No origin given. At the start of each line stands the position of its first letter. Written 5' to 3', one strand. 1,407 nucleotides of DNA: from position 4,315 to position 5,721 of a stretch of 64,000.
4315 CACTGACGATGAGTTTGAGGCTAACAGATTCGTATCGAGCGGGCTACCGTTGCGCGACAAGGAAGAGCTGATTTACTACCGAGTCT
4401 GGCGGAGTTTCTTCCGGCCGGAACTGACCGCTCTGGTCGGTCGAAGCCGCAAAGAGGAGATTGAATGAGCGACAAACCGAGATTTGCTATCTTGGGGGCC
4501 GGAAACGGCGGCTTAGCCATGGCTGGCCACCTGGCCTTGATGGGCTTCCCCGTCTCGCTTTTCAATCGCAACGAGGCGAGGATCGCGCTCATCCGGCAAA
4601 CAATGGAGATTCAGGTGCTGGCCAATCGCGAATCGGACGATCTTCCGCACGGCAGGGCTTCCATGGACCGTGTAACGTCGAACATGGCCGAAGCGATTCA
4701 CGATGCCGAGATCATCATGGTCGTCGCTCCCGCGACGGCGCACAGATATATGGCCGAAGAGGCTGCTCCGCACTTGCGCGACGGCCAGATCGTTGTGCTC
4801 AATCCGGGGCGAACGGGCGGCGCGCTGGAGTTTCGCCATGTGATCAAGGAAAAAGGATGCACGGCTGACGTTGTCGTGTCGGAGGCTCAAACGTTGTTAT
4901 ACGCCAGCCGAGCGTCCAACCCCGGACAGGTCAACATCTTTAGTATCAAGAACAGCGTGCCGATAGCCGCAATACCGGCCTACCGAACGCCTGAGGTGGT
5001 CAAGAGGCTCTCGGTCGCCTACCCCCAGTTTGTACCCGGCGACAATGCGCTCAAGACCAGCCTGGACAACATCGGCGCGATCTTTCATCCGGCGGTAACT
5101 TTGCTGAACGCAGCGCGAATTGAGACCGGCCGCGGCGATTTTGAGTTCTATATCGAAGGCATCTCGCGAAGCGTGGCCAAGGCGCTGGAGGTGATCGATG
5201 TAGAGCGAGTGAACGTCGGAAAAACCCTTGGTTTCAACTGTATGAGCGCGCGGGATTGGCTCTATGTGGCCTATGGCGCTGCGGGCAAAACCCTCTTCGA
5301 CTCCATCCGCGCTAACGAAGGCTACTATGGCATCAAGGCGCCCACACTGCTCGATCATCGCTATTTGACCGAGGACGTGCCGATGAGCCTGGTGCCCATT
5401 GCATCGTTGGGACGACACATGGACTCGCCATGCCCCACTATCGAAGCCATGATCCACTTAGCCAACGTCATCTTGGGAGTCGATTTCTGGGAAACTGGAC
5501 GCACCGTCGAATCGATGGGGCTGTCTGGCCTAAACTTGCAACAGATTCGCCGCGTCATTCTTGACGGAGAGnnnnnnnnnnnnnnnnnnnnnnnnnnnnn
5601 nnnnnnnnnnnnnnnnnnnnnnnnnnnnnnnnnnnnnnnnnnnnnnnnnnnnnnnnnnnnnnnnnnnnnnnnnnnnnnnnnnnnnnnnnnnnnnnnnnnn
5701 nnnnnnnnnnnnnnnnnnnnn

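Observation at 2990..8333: Tightly coupled four-gene operon that may encode an undescribed amino-acid-derived (osmolyte?) pathway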

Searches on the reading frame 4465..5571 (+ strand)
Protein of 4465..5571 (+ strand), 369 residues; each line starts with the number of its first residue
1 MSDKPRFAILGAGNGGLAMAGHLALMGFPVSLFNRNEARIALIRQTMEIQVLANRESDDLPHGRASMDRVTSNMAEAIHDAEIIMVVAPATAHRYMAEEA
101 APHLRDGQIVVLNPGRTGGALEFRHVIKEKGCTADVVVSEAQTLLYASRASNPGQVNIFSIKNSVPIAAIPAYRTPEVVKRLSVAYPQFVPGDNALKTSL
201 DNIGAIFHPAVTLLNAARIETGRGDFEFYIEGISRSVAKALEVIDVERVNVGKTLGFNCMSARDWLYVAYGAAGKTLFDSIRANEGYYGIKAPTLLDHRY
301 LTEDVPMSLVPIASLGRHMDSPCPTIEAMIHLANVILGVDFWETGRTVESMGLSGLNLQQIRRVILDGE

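Call 3: search_protein_families(library=pfam, proteins=[window:4465-5571:+], max_evalue=0.01)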
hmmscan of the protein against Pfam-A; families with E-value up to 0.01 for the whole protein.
window:4465-5571:+ (369 aa): 7 families
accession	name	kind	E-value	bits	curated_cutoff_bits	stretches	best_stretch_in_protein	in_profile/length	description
PF02317.23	Octopine_DH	-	1.8e-46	158.3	30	1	193-336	3-149/150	NAD/NADP octopine/nopaline dehydrogenase, alpha-helical domain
PF01210.29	NAD_Gly3P_dh_N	-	5.2e-09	36.7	23.1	1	8-111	3-100/158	NAD-dependent glycerol-3-phosphate dehydrogenase N-terminus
PF03446.21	NAD_binding_2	-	6.4e-06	26.7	21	1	7-111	2-90/161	NAD binding domain of 6-phosphogluconate dehydrogenase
PF03807.23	F420_oxidored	-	5.4e-05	24.2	21.6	1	7-111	2-89/94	NADP oxidoreductase coenzyme F420-dependent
PF02558.23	ApbA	-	8.2e-05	22.7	22.2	1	8-112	2-99/150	Ketopantoate reductase PanE/ApbA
PF07991.19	KARI_N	-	0.0032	17.5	20.6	0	71-113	51-94/165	Acetohydroxy acid isomeroreductase, NADPH-binding domain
PF03848.20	TehB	-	0.006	16.5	20.4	0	10-57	37-82/193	Tellurite resistance protein TehB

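Call 4: search_protein_families(library=ncbifam, proteins=[window:4465-5571:+], max_evalue=0.01)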
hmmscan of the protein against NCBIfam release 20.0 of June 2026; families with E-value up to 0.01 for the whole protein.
window:4465-5571:+ (369 aa): 17 families
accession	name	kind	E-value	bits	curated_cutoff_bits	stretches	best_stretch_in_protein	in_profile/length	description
NF000942.0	PRK00094.1-4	subfamily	1.8e-09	37.2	257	1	6-112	4-104/334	NAD(P)H-dependent glycerol-3-phosphate dehydrogenase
NF000946.0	PRK00094.2-4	equivalog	1.9e-08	33.7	455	1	1-111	1-105/342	NAD(P)H-dependent glycerol-3-phosphate dehydrogenase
NF000941.0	PRK00094.1-3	equivalog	6.9e-07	28.8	423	1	7-111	4-102/336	NAD(P)H-dependent glycerol-3-phosphate dehydrogenase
NF000940.0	PRK00094.1-2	subfamily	2.5e-06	27.2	202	1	6-113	2-103/330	NAD(P)H-dependent glycerol-3-phosphate dehydrogenase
NF006083.0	PRK08229.1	equivalog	4.3e-06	25.9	371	1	6-111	4-104/341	2-dehydropantoate 2-reductase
NF000944.0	PRK00094.2-2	equivalog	7.1e-06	25.1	603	1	6-116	22-126/371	NAD(P)H-dependent glycerol-3-phosphate dehydrogenase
NF000939.0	PRK00094.1-1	equivalog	1.8e-05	23.9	473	1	5-111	6-106/339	NAD(P)H-dependent glycerol-3-phosphate dehydrogenase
NF011211.0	PRK14618.1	equivalog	2.8e-05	23.5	489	1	4-98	4-92/328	NAD(P)H-dependent glycerol-3-phosphate dehydrogenase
TIGR03026.1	NDP-sugDHase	subfamily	0.00017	20.5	189.8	1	7-94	3-90/413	nucleotide sugar dehydrogenase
NF005694.0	PRK07502.1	equivalog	0.00021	20.7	409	1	66-110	52-96/310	prephenate/arogenate dehydrogenase family protein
NF009098.0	PRK12439.1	equivalog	0.00069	19.1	436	1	3-108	6-105/341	NAD(P)H-dependent glycerol-3-phosphate dehydrogenase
TIGR00745.1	apbA_panE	subfamily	0.00075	18.9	141.35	1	6-112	1-100/305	2-dehydropantoate 2-reductase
NF009409.0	PRK12770.1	subfamily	0.0021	17.2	343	1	5-35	19-49/360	putative glutamate synthase subunit beta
NF004783.0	PRK06129.1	equivalog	0.0033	16.9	347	1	6-88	4-90/315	3-hydroxyacyl-CoA dehydrogenase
NF000947.0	PRK00094.2-5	equivalog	0.0041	16.6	251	1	6-94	6-87/323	NAD(P)H-dependent glycerol-3-phosphate dehydrogenase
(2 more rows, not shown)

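Call 28: search_solved_structures(query=window:4465-5571:+, max_evalue=0.001, show_alignments=1)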
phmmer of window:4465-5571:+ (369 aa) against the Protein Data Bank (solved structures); distinct sequences matched with E-value up to 0.001: 3.
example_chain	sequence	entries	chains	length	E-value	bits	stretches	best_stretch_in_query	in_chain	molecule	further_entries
1bg6_A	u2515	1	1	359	1.9e-79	270.5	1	4-364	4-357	N-(1-D-CARBOXYLETHYL)-L-NORVALINE DEHYDROGENASE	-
3c7a_A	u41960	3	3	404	3.6e-09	39.4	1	8-342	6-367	Octopine dehydrogenase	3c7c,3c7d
3iqd_B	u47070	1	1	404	4.8e-09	39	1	8-342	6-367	Octopine dehydrogenase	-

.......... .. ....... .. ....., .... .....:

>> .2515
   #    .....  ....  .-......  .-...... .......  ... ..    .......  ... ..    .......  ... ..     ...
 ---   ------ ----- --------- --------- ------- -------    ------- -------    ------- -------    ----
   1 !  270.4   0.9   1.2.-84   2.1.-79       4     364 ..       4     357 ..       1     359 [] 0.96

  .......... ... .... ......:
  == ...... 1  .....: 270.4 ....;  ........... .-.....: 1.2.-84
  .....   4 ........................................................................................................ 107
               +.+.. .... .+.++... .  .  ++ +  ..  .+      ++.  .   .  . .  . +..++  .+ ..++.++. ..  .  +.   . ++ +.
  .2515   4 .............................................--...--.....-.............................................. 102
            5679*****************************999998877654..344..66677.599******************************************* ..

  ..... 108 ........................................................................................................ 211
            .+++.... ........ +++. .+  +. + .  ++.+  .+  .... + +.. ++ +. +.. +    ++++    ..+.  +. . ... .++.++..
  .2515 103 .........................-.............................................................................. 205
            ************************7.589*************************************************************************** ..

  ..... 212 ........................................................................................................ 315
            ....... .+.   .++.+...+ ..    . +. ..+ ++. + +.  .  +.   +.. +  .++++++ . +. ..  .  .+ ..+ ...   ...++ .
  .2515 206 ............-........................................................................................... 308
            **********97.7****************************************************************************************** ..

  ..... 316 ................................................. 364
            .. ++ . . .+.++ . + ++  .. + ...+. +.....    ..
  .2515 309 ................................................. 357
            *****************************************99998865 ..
